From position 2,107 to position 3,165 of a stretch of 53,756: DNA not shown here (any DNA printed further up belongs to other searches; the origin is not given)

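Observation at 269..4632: Duplicated two-gene module in the early region: three family-A membrane proteins and two family-B proteins in B-A tandem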

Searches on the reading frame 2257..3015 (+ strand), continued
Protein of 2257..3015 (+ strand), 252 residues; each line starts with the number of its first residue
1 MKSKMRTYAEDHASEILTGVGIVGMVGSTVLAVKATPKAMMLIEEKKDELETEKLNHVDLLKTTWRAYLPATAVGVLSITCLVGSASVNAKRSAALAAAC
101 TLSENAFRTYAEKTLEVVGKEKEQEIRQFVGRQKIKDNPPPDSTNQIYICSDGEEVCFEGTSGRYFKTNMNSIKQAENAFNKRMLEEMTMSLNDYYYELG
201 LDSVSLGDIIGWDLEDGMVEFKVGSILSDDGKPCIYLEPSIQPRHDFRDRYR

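Call 45: find_encoding_contigs(protein=P0013, flank=10000, max_places=3)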
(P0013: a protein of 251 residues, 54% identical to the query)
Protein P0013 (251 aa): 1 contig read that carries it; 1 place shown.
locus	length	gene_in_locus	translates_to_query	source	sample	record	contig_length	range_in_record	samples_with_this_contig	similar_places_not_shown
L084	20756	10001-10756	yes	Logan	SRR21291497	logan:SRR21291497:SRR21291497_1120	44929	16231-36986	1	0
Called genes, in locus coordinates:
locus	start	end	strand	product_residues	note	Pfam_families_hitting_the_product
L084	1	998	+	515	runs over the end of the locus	-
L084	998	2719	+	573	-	PF06605:Prophage_tail (weak)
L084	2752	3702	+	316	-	-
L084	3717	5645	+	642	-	PF07484:Collar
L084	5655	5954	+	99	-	PF28596:Caudo_TAP_N (weak)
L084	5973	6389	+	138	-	-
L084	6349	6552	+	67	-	PF16945:Phage_r1t_holin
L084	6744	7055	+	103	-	-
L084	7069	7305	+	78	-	-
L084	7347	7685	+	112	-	-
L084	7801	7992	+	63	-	-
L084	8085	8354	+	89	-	-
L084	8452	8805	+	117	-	-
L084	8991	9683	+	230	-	PF19880:DUF6353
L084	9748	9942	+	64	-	-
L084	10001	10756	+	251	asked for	PF19880:DUF6353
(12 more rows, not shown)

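Call 46: find_encoding_contigs(protein=P0004, flank=10000, max_places=3)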
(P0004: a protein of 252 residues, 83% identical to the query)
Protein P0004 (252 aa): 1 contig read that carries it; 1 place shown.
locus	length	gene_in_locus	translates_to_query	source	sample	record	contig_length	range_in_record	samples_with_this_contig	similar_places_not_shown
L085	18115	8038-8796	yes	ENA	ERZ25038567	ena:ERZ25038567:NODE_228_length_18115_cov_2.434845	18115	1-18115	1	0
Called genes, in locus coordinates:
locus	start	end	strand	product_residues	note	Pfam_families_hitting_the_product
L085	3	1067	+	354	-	?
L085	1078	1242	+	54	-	-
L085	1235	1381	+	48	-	PF09693:Phage_XkdX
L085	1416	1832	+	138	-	-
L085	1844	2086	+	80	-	PF04688:Holin_SPP1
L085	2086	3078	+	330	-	PF07538:ChW, PF01520:Amidase_3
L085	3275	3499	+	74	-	-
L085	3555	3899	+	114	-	-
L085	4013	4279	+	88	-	-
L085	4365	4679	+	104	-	-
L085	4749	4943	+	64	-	-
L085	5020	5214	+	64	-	-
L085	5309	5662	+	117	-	-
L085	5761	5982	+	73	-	-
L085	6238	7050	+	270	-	PF19880:DUF6353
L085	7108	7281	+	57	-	-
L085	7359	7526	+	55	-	-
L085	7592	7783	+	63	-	-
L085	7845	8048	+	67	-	-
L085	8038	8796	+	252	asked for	PF19880:DUF6353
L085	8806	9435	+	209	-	-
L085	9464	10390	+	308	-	PF19880:DUF6353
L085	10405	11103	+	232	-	-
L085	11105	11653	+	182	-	-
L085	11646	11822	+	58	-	-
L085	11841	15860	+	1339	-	PF19263:DUF5906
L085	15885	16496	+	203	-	PF24083:Phage_ssDNA_bind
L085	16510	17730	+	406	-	PF00271:Helicase_C (faint)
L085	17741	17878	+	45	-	-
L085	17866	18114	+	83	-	?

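Call 72: search_solved_structures(query=A1, max_evalue=10)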
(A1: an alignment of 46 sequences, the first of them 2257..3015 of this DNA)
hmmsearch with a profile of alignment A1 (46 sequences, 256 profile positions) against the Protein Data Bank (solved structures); distinct sequences matched with E-value up to 10: 4.
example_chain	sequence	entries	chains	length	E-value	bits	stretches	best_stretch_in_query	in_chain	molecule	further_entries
5ltd_A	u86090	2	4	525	0.24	13.8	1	146-214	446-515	Autophagy-related protein 18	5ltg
3efe_A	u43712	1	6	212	0.8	12.1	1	162-193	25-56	ThiJ/pfpI family protein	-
8e0h_A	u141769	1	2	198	1.7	11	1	62-112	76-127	GTP-binding protein SAR1a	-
5cwq_A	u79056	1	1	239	2.3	10.6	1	39-122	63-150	Designed helical repeat protein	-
